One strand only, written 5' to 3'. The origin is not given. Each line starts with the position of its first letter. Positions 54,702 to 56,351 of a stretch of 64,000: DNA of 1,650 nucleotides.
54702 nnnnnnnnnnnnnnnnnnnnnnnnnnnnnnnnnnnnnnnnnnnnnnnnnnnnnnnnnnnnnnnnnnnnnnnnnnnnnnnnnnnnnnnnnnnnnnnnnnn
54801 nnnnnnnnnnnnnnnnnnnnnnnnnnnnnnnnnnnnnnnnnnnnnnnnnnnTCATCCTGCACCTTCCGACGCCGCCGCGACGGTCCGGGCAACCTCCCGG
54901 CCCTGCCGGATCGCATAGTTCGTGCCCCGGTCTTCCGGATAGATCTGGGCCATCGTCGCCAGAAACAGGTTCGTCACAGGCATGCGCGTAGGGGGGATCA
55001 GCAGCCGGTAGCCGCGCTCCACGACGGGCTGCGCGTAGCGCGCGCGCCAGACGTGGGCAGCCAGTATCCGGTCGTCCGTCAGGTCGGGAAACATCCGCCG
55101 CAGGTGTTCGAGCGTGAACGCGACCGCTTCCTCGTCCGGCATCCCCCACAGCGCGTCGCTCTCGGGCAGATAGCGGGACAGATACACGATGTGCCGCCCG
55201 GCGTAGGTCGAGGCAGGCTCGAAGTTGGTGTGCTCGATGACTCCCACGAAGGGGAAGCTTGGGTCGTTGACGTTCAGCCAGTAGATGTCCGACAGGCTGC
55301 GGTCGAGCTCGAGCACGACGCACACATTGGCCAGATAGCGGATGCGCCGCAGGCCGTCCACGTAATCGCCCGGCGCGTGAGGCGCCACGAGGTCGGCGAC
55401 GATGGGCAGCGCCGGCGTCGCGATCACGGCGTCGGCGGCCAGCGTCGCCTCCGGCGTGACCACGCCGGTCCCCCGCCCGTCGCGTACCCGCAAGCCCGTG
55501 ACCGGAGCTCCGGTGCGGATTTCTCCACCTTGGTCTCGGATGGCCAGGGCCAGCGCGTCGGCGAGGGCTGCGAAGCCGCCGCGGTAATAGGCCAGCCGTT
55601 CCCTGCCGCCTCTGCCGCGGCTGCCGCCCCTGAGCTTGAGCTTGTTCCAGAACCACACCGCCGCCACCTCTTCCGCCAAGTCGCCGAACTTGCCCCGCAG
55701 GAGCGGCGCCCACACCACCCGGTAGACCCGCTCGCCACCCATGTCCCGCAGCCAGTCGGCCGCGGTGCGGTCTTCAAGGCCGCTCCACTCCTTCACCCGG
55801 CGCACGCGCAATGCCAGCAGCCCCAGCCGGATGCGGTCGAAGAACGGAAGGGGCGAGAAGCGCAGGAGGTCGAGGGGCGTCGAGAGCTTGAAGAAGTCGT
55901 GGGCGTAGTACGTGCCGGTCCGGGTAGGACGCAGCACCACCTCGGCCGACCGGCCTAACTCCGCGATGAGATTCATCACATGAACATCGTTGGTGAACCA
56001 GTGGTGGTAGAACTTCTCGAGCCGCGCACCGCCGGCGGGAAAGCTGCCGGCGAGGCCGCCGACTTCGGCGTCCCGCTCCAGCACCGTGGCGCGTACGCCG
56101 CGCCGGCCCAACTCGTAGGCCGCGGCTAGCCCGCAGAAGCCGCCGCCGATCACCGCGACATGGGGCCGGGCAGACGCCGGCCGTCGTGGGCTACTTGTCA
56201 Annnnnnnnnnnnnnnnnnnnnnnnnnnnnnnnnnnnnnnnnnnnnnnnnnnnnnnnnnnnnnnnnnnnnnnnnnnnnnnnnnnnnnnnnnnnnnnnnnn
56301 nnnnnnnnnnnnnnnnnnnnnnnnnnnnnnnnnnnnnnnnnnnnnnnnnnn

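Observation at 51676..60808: Tandem array of three [FAD-oxidoreductase + GT-C] units in which two oxidoreductase copies share the same 107-bp frameshifting deletion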

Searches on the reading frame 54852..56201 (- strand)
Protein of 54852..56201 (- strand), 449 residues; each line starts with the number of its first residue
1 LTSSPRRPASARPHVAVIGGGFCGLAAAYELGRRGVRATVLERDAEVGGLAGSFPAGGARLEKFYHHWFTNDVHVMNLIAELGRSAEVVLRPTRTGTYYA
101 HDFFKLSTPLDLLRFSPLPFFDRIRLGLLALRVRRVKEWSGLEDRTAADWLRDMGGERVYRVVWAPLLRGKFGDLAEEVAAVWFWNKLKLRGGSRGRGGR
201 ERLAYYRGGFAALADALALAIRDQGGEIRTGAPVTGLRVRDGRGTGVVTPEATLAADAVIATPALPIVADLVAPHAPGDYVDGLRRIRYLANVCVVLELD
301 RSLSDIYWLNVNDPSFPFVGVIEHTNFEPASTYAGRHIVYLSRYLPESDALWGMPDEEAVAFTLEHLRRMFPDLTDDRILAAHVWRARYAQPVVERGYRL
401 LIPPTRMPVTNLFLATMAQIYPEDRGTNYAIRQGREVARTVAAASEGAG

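Call 7: search_protein_families(library=pfam, proteins=[window:54852-56201:-], max_evalue=0.01)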
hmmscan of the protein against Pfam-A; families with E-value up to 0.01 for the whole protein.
window:54852-56201:- (449 aa): 11 families
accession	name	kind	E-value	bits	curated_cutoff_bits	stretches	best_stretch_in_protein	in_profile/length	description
PF01593.30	Amino_oxidase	-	1.3e-39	137.2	19.8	1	22-441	1-442/443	Flavin containing amine oxidoreductase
PF01266.30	DAO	-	1.2e-19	71.5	27.9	1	14-396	1-322/353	FAD dependent oxidoreductase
PF13450.12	NAD_binding_8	-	6.5e-12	46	21.9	1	17-82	1-68/68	NAD(P)-binding Rossmann-like domain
PF00890.30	FAD_binding_2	-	4.6e-06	26.5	20.4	1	15-57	2-42/414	FAD binding domain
PF01494.25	FAD_binding_3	-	2e-05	24.4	22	1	14-46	3-35/349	FAD binding domain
PF07992.20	Pyr_redox_2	-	3.3e-05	23.9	26.1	1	14-69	2-50/291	Pyridine nucleotide-disulphide oxidoreductase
PF12831.13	FAD_oxidored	-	3.6e-05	23.7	27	1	15-65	2-50/416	FAD dependent oxidoreductase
PF01946.23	Thi4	-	4e-05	23.4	26.2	1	14-51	19-57/235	Thi4 family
PF00070.33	Pyr_redox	-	4.7e-05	24.3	22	1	14-47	1-34/82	Pyridine nucleotide-disulphide oxidoreductase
PF03486.20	HI0933_like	-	0.00027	20.9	50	1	14-48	2-36/244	HI0933-like protein Rossmann domain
PF13738.12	Pyr_redox_3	-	0.0031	17.2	30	1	17-58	2-43/305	Pyridine nucleotide-disulphide oxidoreductase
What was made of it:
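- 54852..56201 (-): Oxidoreductase copy B: the only intact copy (449 aa). Its TTG start overlaps the gtcB 3' end by 11 nt, and its TGA overlaps the gtcA ATG (ATGA). Pfam Amino_oxidase 137 bits (call 7).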

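Call 8: search_protein_families(library=ncbifam, proteins=[window:54852-56201:-], max_evalue=0.01)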
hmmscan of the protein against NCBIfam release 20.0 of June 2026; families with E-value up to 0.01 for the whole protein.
window:54852-56201:- (449 aa): 70 families (the best 25 are shown)
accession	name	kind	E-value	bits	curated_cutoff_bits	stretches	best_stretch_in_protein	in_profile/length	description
NF005560.0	PRK07233.1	equivalog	4.1e-155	516.9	252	1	14-444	2-431/435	hypothetical protein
NF005548.0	PRK07208.1-4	equivalog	2.6e-30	105.5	389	2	12-165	3-152/488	hypothetical protein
TIGR03467.1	HpnE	equivalog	3.1e-30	105.8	283.05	1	15-415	1-402/430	hydroxysqualene dehydroxylase HpnE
NF005547.0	PRK07208.1-3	equivalog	7.5e-30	104.1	380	1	13-394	5-391/465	hypothetical protein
NF005545.0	PRK07208.1-1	equivalog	4.6e-21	74.8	451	2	13-189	8-180/504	hypothetical protein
TIGR02734.1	crtI_fam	subfamily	6.6e-16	58.1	238.1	2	15-61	1-47/504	phytoene desaturase family protein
NF045637.1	carotdesatCrtDProt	equivalog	7e-12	44.6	580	2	15-62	1-48/485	1-hydroxycarotenoid 3,4-desaturase CrtD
NF005546.0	PRK07208.1-2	equivalog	8.6e-12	44.4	418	1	14-80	6-73/527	hypothetical protein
NF058655.1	CrtID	equivalog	2e-11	43.4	640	1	15-61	1-47/478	bifunctional phytoene desaturase/3,4-desaturase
NF005549.0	PRK07208.1-5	equivalog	2.3e-11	42.9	587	2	14-79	6-75/534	hypothetical protein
TIGR00562.1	proto_IX_ox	equivalog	5.5e-09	35.1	97.85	1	13-177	3-170/470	protoporphyrinogen oxidase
TIGR02733.1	desat_CrtD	equivalog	1.5e-08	33.7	549.7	1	14-55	3-44/492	C-3',4' desaturase CrtD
NF009410.0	PRK12771.1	subfamily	1.1e-07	30.9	516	1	11-50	137-176/566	NAD(P)-binding protein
TIGR02352.1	thiamin_ThiO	equivalog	1.4e-07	30.9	250.8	1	15-57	1-42/351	glycine oxidase ThiO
NF008841.0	PRK11883.1-1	equivalog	1.4e-07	30.8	517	1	13-102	4-96/453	protoporphyrinogen oxidase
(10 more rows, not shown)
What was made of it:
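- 54852..56201 (-): NCBIfam NF005560 (PRK07233) 516.9 bits against a cut-off of 252, covering residues 14-444 of 449 (call 8).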

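Call 11: find_homologous_proteins(query=window:54852-56201:-)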
Query window:54852-56201:- (449 aa): 6044 proteins with E <= 0.001 among 8000 candidates; the best 120 are listed.
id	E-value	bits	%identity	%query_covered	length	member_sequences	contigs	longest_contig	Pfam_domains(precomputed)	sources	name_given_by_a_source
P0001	9.3e-269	909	90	99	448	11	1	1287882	PF01946.24,PF01266.31,PF01593.31,PF13450.13,PF00890.31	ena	-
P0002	7.6e-266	900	89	98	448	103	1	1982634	PF01946.24,PF01266.31,PF01593.31,PF13450.13,PF00890.31,PF07992.21,PF00070.34,PF03486.21,PF01494.26,PF12831.14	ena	-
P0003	7.9e-261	883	86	100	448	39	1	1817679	PF01266.31,PF01593.31,PF13450.13,PF00890.31,PF07992.21,PF01494.26,PF12831.14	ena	-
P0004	2.5e-258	875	85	99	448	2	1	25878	PF01266.31,PF01593.31,PF13450.13,PF00890.31,PF07992.21,PF01494.26,PF12831.14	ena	-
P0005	4.8e-258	874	87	94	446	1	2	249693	PF01946.24,PF01266.31,PF01593.31,PF13450.13,PF00890.31,PF07992.21,PF00070.34,PF01494.26,PF12831.14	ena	-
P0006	3.1e-256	868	87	97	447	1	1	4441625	PF01946.24,PF01266.31,PF01593.31,PF13450.13,PF07992.21,PF01494.26,PF12831.14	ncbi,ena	-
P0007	5.7e-256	867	85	100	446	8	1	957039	PF01266.31,PF01593.31,PF13450.13,PF00890.31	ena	-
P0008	4.7e-255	864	87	98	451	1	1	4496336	PF01946.24,PF01266.31,PF01593.31,PF13450.13,PF07992.21,PF01494.26,PF12831.14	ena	-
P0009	1.1e-254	863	86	97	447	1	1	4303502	PF01946.24,PF01266.31,PF01593.31,PF13450.13,PF07992.21,PF01494.26,PF12831.14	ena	-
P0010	1.1e-254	863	85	96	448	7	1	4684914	PF01266.31,PF01593.31,PF13450.13,PF00890.31,PF07992.21,PF12831.14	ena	-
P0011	5.9e-254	861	87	95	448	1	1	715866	PF01946.24,PF01266.31,PF01593.31,PF13450.13,PF00890.31,PF01494.26,PF12831.14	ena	-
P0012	2.9e-252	855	86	98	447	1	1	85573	PF01946.24,PF01266.31,PF01593.31,PF13450.13,PF07992.21,PF01494.26,PF12831.14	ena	-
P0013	1.9e-247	839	83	98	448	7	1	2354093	PF01946.24,PF01266.31,PF01593.31,PF13450.13,PF00890.31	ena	-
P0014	1.5e-245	833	82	98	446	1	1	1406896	PF01266.31,PF01593.31,PF13450.13,PF00890.31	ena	-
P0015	9.5e-241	817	83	97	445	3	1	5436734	PF01946.24,PF01266.31,PF01593.31,PF13450.13,PF00890.31,PF12831.14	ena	-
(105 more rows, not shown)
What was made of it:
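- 54852..56201 (-): Thousands of ~447-aa homologues (call 11).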

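Call 12: find_encoding_contigs(protein=P0001, flank=10000, max_places=3)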
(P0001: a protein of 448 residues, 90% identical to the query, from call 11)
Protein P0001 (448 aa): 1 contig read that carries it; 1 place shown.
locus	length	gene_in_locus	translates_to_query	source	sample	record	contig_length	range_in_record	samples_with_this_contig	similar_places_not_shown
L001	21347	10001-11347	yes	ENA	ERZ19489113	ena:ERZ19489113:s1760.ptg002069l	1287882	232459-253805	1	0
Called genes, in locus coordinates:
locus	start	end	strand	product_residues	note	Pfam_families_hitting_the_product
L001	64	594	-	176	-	PF04268:SoxG, PF01571:GCV_T (weak)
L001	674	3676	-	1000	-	PF13510:Fer2_4, PF00890:FAD_binding_2 (faint), PF07992:Pyr_redox_2, PF12831:FAD_oxidored (weak), PF17806:SO_alpha_A3, PF01571:GCV_T, PF08669:GCV_T_C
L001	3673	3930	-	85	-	PF04267:SoxD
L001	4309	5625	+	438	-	-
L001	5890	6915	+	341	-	PF13641:Glyco_tranf_2_3, PF00535:Glycos_transf_2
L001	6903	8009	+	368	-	PF03706:LPG_synthase_TM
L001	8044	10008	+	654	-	-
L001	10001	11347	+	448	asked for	PF00890:FAD_binding_2 (faint), PF01266:DAO, PF01946:Thi4 (faint), PF01593:Amino_oxidase, PF13450:NAD_binding_8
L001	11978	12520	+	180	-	PF12760:Zn_ribbon_IS1595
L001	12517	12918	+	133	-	PF12762:DDE_Tnp_IS1595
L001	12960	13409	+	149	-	PF13643:DUF4145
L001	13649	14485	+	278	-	PF14294:DUF4372, PF01609:DDE_Tnp_1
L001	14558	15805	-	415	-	PF00890:FAD_binding_2 (faint), PF01266:DAO, PF12831:FAD_oxidored, PF13738:Pyr_redox_3 (faint)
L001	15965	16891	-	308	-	PF14226:DIOX_N, PF03171:2OG-FeII_Oxy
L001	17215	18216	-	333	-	PF00106:adh_short, PF08659:KR (weak), PF13561:adh_short_C2, PF23441:SDR (faint)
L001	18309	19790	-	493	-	PF01656:CbiA, PF13500:AAA_26, PF07685:GATase_3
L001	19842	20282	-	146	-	-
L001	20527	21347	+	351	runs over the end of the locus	-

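Call 13: find_encoding_contigs(protein=P0006, flank=10000, max_places=3)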
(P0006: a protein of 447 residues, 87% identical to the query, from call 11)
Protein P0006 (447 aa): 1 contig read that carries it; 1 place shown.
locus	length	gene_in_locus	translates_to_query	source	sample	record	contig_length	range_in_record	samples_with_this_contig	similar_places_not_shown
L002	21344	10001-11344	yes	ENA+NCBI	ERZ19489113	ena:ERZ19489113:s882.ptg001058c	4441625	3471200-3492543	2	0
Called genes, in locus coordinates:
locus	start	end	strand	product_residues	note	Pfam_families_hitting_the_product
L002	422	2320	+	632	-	-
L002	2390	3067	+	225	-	-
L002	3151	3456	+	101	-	-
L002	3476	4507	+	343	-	PF13641:Glyco_tranf_2_3, PF00535:Glycos_transf_2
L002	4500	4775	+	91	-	-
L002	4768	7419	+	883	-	-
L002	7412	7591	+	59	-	-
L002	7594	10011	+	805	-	-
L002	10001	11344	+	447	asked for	PF01266:DAO, PF01494:FAD_binding_3 (faint), PF01946:Thi4 (faint), PF07992:Pyr_redox_2 (faint), PF12831:FAD_oxidored (weak), PF01593:Amino_oxidase, PF13450:NAD_binding_8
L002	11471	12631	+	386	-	-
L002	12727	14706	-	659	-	-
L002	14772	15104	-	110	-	-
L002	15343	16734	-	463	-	-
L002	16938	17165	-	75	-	-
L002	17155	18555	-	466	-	-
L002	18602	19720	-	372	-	-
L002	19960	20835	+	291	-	PF00753:Lactamase_B, PF21221:B_lactamase-like_C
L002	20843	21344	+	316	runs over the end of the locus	PF00389:2-Hacid_dh, PF02826:2-Hacid_dh_C, PF03446:NAD_binding_2 (weak)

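Call 14: find_related_loci(query=window:54852-56201:-, collection=genome_contigs, flank=10000)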
Query window:54852-56201:- (449 aa) in genome_contigs; peptide patterns used: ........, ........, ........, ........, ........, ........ (x = any residue, [..] = any of these).
600 stretches matched a pattern (row limit reached: there are more); 593 encode a relative of the query (tblastn E <= 1e-3); the best 80 are kept; 80 distinct loci.
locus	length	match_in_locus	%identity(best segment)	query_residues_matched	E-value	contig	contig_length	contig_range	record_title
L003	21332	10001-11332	86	3-448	0e+0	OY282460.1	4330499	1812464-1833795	MAG: uncultured Pseudomonadales bacterium genome assembly, chromosome: 1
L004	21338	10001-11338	89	3-448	0e+0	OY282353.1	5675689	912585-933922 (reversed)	MAG: uncultured Gammaproteobacteria bacterium genome assembly, chromosome: 1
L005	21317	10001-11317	92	11-449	0e+0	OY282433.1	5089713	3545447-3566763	MAG: uncultured Gammaproteobacteria bacterium genome assembly, chromosome: 1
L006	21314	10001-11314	79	10-447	0e+0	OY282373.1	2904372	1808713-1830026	MAG: uncultured Nitrospirales bacterium genome assembly, chromosome: 1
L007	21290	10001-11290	75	10-439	0e+0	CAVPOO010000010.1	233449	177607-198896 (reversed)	MAG: uncultured Gammaproteobacteria bacterium isolate MFD09779.bin.2.228 genome assembly, contig: contig_22937, whole ge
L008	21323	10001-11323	70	6-446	0e+0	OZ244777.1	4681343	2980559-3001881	MAG: Rhodobacterales bacterium isolate 6e308b35-f33b-4e74-a489-fa43ae000682 genome assembly, chromosome: 1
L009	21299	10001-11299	80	11-443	0e+0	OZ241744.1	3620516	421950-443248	MAG: uncultured Candidatus Binatia bacterium isolate 1a802767-3803-4637-ab5b-ce8b9f0f9348 genome assembly, chromosome: 1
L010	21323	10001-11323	77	2-442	0e+0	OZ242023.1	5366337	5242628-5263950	MAG: Gammaproteobacteria bacterium isolate bb6fca1c-7aa0-4b6b-ab67-8beeb69306b8 genome assembly, chromosome: 1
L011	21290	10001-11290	72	12-441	0e+0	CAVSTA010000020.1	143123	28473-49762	MAG: uncultured Alphaproteobacteria bacterium isolate MFD09603.bin.2.227 genome assembly, contig: contig_47715, whole ge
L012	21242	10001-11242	78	29-442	0e+0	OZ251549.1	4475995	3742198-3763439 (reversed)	MAG: Candidatus Marinacidobacterium sp. isolate 88176f09-942a-4e48-9e77-24fef9edb6e5 genome assembly, chromosome: 1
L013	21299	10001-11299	70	10-442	0e+0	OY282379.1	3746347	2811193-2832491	MAG: uncultured Pseudomonadales bacterium genome assembly, chromosome: 1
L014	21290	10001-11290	75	13-442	0e+0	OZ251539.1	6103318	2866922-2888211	MAG: Alphaproteobacteria bacterium isolate efdf64b3-afa9-4fb8-9792-56cfcde380f9 genome assembly, chromosome: 1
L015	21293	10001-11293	68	14-444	0e+0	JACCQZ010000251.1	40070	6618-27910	MAG: Gemmatimonadales bacterium isolate MGR_bin9 SD2897-2912_k127_3981326, whole genome shotgun sequence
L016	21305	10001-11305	66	12-446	0e+0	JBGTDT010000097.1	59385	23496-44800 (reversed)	MAG: Thermosynechococcaceae cyanobacterium isolate JTS-RE15 k141_7406601, whole genome shotgun sequence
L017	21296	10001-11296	68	10-441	0e+0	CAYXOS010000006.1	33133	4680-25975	MAG TPA_asm: uncultured Sedimenticola sp. isolate binchicken_co188_82 genome assembly, contig: NODE_624_length_33133_cov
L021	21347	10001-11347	61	1-441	0e+0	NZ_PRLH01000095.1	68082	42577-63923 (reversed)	Cyanothece sp. BG0011 unitig_23, whole genome shotgun sequence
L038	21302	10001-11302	59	10-442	2e-174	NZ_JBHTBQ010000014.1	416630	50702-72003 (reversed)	Iodobacter arcticus strain CCUG 62945 GCM70025286_35, whole genome shotgun sequence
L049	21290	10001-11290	54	12-442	1e-169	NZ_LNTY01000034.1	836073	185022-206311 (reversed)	Enterovibrio coralii strain CAIM 912 contig00043, whole genome shotgun sequence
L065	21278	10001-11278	52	11-439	1e-162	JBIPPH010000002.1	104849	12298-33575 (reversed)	MAG: Bacteroidia bacterium isolate ME2015-07-03_3300042555_group6_bin23 Rohwer_bin1032_scaffold_34_c1, whole genome shot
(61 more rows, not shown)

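Call 29: search_solved_structures(query=A1, max_evalue=0.001)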
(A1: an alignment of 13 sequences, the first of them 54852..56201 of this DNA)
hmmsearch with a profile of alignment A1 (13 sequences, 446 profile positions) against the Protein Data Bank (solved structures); distinct sequences matched with E-value up to 0.001: 104 (the best 60 are shown).
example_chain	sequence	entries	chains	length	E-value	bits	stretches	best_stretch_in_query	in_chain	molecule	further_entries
3ka7_A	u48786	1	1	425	3.5e-13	52.2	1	204-410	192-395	Oxidoreductase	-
5mog_A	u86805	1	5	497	2.2e-10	43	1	10-412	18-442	Phytoene dehydrogenase, chloroplastic/chromoplastic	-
1sez_A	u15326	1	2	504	2.8e-09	39.4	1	6-170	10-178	Protoporphyrinogen oxidase, mitochondrial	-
8eej_B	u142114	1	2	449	1.1e-08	37.5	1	8-91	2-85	Amine oxidase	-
8een_B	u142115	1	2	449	1.1e-08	37.5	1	8-91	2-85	Amine oxidase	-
8eef_A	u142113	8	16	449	1.1e-08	37.5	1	8-91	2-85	Amine oxidase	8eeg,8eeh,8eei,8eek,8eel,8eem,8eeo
3rha_A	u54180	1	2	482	2.5e-07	32.9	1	10-81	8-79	Putrescine oxidase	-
3i6d_A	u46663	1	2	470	3.5e-07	32.5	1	8-281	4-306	Protoporphyrinogen oxidase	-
7eme_A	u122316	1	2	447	4.9e-07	32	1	5-81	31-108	NAD(P)/FAD-dependent oxidoreductase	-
7u6l_A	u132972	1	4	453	7.2e-07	31.4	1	11-72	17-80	Amine oxidase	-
7e7h_A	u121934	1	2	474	8.4e-07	31.2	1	11-72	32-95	Amino_oxidase domain-containing protein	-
5z2g_A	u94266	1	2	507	2.3e-06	29.7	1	8-49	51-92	L-amino acid oxidase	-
7a76_A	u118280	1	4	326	2.9e-06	29.5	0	10-44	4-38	THIOREDOXIN REDUCTASE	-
8r2t_A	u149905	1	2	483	3.7e-06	29.1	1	7-52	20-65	FAD-binding domain-containing protein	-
1i8t_A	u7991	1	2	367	3.7e-06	29.1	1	13-90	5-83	UDP-GALACTOPYRANOSE MUTASE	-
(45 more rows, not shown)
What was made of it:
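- Closest known: CrtI / phytoene desaturase / HpnE / protoporphyrinogen oxidase flavoenzymes. Same: These are the best characterised hits by profile (calls 7, 8, 29).
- The best characterised relatives are HpnE, CrtI/PDS and PPOX (calls 8, 29).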
